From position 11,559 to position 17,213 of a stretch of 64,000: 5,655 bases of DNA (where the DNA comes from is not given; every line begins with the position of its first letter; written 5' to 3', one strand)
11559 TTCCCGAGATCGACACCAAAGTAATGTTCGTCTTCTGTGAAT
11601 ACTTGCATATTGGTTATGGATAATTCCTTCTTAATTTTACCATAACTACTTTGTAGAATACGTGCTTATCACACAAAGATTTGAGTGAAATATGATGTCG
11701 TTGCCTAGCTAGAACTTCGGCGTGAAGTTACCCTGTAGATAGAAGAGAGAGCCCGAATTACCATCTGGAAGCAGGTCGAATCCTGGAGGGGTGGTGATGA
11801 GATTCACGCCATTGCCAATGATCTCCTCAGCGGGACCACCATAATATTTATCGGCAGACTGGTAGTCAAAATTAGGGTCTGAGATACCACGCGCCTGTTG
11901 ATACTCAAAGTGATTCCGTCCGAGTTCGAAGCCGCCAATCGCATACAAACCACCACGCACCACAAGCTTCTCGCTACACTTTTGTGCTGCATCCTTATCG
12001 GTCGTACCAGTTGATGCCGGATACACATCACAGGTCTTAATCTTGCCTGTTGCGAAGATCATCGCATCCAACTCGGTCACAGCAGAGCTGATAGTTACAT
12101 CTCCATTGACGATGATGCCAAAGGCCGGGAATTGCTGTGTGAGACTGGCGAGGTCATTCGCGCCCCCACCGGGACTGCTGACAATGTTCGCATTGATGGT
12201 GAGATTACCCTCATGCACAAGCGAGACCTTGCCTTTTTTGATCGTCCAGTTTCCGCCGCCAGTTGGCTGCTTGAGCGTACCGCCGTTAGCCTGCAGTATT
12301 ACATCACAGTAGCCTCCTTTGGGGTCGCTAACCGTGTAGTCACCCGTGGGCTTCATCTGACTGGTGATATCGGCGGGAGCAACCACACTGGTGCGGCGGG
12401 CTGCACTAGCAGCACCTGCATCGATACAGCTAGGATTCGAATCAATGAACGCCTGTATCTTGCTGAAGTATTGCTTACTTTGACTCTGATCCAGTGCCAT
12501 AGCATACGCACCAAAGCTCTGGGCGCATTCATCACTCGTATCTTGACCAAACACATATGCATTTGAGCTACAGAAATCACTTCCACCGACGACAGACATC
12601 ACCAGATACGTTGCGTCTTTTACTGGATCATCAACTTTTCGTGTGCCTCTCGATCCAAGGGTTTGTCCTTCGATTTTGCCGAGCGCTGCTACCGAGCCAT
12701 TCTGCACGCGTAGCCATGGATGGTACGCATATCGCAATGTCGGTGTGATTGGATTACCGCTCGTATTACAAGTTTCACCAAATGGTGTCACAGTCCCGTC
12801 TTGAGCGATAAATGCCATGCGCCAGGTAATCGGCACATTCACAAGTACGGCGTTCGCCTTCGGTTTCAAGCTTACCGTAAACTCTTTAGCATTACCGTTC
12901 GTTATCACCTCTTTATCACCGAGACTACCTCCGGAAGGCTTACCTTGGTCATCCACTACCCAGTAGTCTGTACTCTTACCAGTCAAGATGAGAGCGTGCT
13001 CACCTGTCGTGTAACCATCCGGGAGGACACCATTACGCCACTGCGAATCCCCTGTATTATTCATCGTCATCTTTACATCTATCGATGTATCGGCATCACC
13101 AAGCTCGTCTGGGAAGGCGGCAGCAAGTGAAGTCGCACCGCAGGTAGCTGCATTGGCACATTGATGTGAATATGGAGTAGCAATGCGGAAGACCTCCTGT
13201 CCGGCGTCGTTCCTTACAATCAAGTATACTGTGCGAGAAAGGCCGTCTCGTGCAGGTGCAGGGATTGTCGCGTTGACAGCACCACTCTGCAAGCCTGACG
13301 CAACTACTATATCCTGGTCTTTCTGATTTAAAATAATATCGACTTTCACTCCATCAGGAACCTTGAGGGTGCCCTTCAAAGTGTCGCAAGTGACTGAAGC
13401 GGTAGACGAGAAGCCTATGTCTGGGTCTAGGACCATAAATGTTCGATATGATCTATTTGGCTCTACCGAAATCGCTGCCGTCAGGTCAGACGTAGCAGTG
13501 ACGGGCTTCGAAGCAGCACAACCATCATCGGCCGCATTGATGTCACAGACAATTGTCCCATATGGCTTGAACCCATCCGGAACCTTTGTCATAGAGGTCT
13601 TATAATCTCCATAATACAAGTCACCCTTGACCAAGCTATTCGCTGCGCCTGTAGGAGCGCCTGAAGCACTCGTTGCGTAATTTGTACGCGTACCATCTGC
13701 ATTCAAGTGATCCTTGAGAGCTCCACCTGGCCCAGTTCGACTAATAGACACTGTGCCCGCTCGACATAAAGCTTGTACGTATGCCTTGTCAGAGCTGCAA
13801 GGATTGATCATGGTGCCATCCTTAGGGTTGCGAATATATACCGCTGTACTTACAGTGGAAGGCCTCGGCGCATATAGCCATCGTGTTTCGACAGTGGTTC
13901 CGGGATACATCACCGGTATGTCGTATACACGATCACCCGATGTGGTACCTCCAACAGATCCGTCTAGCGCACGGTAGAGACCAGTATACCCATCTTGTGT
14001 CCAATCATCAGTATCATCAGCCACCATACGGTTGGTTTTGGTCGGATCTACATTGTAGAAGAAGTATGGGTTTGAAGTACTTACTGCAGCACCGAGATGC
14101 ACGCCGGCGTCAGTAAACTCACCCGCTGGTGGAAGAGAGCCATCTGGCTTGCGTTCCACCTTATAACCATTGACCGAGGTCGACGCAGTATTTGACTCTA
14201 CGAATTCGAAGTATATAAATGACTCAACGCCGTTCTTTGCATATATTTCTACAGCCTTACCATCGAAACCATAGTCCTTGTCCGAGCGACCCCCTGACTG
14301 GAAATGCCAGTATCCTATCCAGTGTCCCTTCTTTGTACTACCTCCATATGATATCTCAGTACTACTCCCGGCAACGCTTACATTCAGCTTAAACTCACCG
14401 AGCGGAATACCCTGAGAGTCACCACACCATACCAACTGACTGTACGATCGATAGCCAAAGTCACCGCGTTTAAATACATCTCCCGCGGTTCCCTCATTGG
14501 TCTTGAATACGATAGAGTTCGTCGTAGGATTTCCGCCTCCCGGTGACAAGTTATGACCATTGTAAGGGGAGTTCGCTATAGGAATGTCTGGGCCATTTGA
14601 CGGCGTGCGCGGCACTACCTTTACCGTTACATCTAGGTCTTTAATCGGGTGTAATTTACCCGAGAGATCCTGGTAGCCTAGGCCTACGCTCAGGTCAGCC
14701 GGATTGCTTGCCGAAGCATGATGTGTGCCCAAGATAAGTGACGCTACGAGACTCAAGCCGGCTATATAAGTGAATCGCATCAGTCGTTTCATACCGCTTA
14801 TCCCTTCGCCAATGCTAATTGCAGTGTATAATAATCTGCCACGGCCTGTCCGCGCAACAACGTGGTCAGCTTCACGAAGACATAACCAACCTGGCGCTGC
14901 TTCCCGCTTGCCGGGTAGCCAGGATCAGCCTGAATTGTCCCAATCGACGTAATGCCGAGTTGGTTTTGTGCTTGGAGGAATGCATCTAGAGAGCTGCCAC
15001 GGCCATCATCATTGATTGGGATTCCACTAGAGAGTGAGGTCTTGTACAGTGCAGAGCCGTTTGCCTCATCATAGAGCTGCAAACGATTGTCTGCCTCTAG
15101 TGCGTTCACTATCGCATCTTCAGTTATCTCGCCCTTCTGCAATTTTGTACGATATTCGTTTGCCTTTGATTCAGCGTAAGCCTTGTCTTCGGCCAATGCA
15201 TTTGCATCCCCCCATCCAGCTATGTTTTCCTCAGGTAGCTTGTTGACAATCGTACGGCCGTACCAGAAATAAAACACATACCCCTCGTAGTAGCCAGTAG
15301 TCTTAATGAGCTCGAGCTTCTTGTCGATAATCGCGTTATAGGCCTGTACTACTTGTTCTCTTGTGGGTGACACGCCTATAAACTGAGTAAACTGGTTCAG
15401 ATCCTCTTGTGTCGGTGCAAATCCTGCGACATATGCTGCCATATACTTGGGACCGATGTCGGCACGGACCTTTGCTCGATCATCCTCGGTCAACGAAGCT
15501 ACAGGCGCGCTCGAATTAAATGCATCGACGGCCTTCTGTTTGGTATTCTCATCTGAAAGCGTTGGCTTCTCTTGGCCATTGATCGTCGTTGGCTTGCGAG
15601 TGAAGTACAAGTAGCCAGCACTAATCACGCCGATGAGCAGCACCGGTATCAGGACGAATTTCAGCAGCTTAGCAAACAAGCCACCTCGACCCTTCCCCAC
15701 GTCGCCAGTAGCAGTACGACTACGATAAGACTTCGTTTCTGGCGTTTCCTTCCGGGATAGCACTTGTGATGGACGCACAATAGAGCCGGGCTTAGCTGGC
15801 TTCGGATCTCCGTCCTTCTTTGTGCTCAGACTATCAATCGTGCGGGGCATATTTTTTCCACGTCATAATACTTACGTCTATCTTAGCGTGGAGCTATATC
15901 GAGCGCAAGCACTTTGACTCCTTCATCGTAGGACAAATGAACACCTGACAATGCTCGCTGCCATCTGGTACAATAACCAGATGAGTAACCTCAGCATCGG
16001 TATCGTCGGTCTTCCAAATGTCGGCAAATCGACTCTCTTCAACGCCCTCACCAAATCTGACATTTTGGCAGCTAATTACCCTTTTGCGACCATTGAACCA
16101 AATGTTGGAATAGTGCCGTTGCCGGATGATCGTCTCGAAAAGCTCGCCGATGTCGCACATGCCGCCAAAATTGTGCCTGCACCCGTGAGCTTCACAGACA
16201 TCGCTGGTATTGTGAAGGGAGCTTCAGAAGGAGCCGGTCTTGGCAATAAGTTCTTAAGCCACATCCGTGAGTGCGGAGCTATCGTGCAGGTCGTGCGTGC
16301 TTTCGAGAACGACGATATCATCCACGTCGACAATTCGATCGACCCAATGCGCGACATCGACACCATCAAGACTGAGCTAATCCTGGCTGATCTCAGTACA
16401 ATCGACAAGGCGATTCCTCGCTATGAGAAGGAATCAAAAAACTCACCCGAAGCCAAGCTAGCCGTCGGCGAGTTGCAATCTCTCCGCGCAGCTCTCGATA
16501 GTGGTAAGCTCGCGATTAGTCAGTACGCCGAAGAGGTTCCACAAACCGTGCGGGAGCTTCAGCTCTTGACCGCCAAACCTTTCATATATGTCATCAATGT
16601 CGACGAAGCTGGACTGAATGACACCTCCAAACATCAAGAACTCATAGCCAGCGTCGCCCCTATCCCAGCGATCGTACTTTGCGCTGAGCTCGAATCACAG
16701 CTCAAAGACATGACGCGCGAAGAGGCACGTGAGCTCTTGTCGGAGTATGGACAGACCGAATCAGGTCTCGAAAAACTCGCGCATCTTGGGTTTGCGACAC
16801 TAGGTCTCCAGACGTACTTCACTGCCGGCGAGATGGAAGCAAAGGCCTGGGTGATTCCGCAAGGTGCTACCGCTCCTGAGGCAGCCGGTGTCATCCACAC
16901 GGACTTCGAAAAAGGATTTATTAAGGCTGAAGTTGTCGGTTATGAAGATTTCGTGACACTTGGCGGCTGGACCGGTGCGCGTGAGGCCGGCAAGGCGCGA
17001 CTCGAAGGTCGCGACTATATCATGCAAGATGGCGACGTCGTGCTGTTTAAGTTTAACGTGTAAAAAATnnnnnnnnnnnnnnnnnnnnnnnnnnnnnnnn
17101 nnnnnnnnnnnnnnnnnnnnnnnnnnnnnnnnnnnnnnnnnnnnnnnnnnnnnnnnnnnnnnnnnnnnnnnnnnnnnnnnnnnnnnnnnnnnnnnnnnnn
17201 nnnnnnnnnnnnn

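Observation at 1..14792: Single-strand ~15 kb type IV pilus super-operon with no secretin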

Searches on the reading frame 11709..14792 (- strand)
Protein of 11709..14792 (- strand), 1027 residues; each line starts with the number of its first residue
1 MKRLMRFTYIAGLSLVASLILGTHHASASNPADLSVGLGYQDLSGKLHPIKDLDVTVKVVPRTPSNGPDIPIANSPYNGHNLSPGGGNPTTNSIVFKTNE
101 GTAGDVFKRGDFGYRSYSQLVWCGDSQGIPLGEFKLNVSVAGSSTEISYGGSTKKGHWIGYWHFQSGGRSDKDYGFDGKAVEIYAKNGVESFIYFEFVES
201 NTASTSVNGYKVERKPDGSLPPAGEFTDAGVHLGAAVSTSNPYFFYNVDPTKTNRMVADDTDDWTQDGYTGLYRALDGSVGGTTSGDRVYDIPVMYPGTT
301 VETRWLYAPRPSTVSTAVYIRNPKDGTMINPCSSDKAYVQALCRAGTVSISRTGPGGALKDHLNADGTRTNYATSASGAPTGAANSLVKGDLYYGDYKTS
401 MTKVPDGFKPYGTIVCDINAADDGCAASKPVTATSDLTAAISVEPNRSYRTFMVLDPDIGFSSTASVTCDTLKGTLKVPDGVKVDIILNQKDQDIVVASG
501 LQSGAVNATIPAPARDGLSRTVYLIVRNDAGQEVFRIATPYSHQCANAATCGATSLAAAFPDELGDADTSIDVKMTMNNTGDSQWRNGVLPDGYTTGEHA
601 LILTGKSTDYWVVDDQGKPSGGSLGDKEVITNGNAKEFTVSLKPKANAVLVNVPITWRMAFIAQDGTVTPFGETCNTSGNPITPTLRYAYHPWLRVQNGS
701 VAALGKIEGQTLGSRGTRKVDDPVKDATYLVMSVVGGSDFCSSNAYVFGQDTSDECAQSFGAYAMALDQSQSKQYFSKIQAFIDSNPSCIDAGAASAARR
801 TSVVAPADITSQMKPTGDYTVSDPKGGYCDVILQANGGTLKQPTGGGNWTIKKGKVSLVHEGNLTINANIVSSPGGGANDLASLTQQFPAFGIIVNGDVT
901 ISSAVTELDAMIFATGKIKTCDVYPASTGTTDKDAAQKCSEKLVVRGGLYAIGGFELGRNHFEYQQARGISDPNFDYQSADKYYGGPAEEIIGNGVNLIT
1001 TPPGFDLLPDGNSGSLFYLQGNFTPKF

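Call 5: search_protein_families(library=pfam, proteins=[window:11709-14792:-], max_evalue=0.01)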
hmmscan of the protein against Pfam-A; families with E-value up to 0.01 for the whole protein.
window:11709-14792:- (1027 aa): 0 families

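Call 22: find_homologous_proteins(query=window:11709-14792:-)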
Query window:11709-14792:- (1027 aa): 1 proteins with E <= 0.001 among 8000 candidates.
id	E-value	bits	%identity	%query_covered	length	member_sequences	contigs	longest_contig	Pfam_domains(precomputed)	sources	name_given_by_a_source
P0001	0.0e+0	2357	100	100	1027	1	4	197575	-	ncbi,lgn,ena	-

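Call 23: find_encoding_contigs(protein=P0001, flank=10000, max_places=4)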
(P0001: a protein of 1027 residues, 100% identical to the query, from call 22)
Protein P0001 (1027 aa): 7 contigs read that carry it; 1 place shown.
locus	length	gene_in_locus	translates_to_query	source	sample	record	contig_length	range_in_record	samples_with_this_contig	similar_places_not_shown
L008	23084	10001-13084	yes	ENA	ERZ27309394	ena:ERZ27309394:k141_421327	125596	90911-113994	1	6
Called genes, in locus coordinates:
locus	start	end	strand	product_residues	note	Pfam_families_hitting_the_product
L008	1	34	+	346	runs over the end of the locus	PF13413:HTH_25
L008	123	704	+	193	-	-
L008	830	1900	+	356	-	PF00154:RecA_N, PF06745:ATPase (weak), PF08423:Rad51, PF13481:AAA_25 (faint), PF27531:MT3502_N (weak), PF01637:ATPase_2 (weak), PF21096:RecA_C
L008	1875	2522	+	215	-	PF21982:RecX_HTH1, PF21981:RecX_HTH3 (faint), PF02631:RecX_HTH2 (weak)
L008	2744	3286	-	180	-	-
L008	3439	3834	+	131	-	PF01250:Ribosomal_S6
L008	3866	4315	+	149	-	PF00436:SSB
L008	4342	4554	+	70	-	PF01084:Ribosomal_S18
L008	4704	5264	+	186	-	PF08207:EFP_N, PF01132:EFP, PF09285:Elong-fact-P_C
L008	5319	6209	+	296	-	-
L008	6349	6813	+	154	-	PF01230:HIT (weak)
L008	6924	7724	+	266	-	-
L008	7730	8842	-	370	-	PF01926:MMR_HSR1, PF02421:FeoB_N, PF06071:YchF-GTPase_C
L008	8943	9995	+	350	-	-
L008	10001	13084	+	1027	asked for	-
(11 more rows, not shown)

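Call 37: search_protein_representatives(protein=window:11709-14792:-)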
Query: 1027 residues. Proteins with E-value up to 0.001 (for the whole library): 120; up to 1e-10: 88; up to 1e-30: 26. The best 120 are listed.
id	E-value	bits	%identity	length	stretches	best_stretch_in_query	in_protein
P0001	0.0e+00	2356.9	100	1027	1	1-1027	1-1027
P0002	3.8e-102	359.5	42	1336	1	461-1026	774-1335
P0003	2.7e-91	323.5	40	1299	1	443-1027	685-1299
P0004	1.1e-81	291.7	33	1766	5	9-457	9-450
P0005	1.5e-79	284.7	37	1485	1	238-1027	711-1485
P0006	2.0e-75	271.0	43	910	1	542-1027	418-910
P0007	5.6e-72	259.6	37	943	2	450-1027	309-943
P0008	9.5e-70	252.2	33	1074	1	22-1008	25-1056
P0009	2.4e-64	234.3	32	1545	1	207-1008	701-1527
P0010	1.2e-63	232.0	33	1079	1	10-1027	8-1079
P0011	1.3e-55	205.3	38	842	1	538-1027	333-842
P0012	6.2e-54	199.8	37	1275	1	461-1027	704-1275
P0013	1.5e-51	192.0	36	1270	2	500-1027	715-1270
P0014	2.7e-50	187.8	37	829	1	456-1027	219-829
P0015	6.3e-49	183.3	34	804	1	466-1027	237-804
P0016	1.0e-45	172.6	59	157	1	879-1027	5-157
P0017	2.6e-45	171.3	32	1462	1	222-1027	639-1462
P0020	1.1e-37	146.1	34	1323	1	465-1027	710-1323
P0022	1.0e-33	132.9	38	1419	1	562-1027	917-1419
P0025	2.8e-31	124.8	35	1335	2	461-1027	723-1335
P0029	3.2e-28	114.7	39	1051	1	671-1027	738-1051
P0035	8.9e-26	106.6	36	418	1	673-1027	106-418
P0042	4.0e-21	91.2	34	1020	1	679-1027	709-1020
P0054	3.0e-18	81.7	43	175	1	884-1027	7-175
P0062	6.5e-16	74.0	33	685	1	687-962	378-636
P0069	5.0e-15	71.0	31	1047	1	675-1027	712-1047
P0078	1.8e-12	62.6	36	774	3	885-1027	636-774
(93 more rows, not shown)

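Call 61: search_protein_families(library=pfam, proteins=[window:11709-14792:-], max_evalue=1)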
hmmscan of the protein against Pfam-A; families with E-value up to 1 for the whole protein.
window:11709-14792:- (1027 aa): 0 families

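Call 86: find_encoding_contigs(protein=P0062, flank=8000, max_places=3)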
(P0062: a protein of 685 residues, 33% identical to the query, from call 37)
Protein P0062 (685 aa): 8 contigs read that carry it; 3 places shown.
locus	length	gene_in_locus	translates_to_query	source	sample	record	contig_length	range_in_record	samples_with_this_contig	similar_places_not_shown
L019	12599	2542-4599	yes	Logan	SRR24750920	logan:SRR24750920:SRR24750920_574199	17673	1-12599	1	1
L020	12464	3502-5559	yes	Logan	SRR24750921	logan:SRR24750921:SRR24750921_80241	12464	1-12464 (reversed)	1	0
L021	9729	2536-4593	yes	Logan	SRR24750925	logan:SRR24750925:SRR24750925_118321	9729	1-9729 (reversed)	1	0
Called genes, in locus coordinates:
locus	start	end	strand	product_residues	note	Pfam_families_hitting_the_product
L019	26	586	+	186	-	PF08207:EFP_N, PF01132:EFP, PF09285:Elong-fact-P_C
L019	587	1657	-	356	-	PF01926:MMR_HSR1, PF02421:FeoB_N, PF06071:YchF-GTPase_C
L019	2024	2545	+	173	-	-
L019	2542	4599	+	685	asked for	-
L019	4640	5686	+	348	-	PF11104:PilM_2, PF06723:MreB_Mbl (faint), PF14450:FtsA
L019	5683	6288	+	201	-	PF05137:PilN (faint)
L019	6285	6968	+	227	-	PF04350:PilO (weak)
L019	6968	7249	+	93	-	-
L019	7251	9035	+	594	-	PF05157:MshEN, PF00437:T2SSE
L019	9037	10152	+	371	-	PF00437:T2SSE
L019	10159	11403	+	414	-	PF28597:T2SSF_N, PF00482:T2SSF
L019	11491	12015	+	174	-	PF07963:N_methyl (weak)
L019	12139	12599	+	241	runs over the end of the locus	PF06750:A24_N_bact, PF01478:Peptidase_A24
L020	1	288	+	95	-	?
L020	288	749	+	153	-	PF00436:SSB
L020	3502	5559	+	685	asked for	-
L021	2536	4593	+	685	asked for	-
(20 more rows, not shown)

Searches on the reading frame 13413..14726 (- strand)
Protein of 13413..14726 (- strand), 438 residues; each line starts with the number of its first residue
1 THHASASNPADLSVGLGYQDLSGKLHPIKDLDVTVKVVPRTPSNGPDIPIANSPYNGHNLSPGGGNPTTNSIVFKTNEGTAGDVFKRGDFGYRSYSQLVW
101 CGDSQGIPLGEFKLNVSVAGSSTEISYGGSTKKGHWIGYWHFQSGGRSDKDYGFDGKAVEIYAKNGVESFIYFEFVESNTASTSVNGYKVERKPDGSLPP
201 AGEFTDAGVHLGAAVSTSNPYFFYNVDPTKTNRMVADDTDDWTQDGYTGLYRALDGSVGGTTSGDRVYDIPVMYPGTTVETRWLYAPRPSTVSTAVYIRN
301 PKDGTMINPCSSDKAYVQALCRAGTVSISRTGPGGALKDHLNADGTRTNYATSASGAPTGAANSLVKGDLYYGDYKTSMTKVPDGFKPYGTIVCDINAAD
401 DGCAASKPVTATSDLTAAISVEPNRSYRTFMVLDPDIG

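Call 92: predict_structure(alignment_id=A5)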
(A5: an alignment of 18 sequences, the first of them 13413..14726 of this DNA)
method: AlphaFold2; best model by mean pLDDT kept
length: 438 residues; sequences in the alignment: 18
mean_pLDDT: 80.4   pTM: 0.53
mean pLDDT of the five models: 80.4, 78.7, 77.7, 76.9, 76.3
residues with pLDDT >= 90: 171; 70-90: 163; 50-70: 72; < 50: 32
segments of 3 or more residues with pLDDT < 50: 1-6, 189-191, 193-207, 209-212
pLDDT, mean of each block of 10 residues (from residue 1): 55 95 91 96 89 89 88 95 79 93 79 94 90 88 66 83 89 86 53 44 42 54 63 76 80 66 78 68 80 94 92 87 90 59 62 85 89 91 93 90 87 93 92 87
secondary structure, 60 per line:
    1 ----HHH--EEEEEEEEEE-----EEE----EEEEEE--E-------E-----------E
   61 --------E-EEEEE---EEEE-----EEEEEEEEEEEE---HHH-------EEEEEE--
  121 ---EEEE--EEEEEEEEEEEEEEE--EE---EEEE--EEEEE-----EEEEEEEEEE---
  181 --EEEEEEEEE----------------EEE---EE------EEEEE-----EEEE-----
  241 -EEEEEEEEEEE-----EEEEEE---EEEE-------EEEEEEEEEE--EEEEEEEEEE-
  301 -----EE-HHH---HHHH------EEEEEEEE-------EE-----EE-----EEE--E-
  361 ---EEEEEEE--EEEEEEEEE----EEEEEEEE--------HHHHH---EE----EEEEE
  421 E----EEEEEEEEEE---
elements in order: E10-19 E25-27 E32-37 E71-75 E79-82 E88-99 E113-118 E124-127 E130-144 E152-155 E158-162 E168-177 E183-191 E208-210 E222-226 E232-235 E242-252 E258-263 E267-270 E278-287 E290-299 H315-318 E325-332 E354-356 E364-370 E373-381 E386-393 H402-406 E416-421 E426-435

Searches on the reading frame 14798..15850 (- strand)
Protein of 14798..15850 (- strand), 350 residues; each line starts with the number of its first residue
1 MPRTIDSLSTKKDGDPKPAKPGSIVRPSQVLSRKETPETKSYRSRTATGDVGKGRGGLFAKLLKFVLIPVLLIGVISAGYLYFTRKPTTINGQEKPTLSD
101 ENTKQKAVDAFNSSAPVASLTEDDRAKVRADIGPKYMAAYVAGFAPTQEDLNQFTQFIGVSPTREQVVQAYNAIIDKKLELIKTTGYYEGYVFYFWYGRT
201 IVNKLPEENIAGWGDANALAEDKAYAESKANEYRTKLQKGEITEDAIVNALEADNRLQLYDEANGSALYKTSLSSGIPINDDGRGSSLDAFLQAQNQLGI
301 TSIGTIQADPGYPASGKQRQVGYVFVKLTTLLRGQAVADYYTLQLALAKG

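Call 5: search_protein_families(library=pfam, proteins=[window:14798-15850:-], max_evalue=0.01)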
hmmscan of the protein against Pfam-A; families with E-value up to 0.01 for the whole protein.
window:14798-15850:- (350 aa): 0 families

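Call 61: search_protein_families(library=pfam, proteins=[window:14798-15850:-], max_evalue=1)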
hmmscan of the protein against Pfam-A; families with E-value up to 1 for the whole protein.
window:14798-15850:- (350 aa): 0 families

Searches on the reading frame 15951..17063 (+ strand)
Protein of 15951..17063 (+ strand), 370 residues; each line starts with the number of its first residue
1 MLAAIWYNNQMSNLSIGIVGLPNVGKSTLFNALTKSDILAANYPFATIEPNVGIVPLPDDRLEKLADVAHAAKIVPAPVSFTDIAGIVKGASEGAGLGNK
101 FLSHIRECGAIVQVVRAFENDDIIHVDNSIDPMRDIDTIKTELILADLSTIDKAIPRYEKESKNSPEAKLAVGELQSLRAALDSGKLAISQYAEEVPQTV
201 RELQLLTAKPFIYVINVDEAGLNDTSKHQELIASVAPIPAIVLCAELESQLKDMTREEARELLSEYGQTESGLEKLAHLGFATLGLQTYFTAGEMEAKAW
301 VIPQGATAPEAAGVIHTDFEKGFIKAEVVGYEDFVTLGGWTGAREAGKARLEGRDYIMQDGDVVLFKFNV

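Call 5: search_protein_families(library=pfam, proteins=[window:15951-17063:+], max_evalue=0.01)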
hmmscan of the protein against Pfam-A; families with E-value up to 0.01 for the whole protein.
window:15951-17063:+ (370 aa): 5 families
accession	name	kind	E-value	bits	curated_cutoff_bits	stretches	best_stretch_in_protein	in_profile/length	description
PF06071.19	YchF-GTPase_C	-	2.6e-37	127.3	27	1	286-369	1-84/84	Protein of unknown function (DUF933)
PF01926.29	MMR_HSR1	-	1.2e-21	77.3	21.9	1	16-133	2-99/113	50S ribosome-binding GTPase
PF02421.24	FeoB_N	-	2.7e-08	33.9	27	1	16-59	3-46/156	Ferrous iron transport protein B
PF02824.27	TGS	-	5e-05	23.7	22.2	1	302-364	13-56/60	TGS domain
PF00350.29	Dynamin_N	-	0.0012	19.3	27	0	16-41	1-26/168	Dynamin family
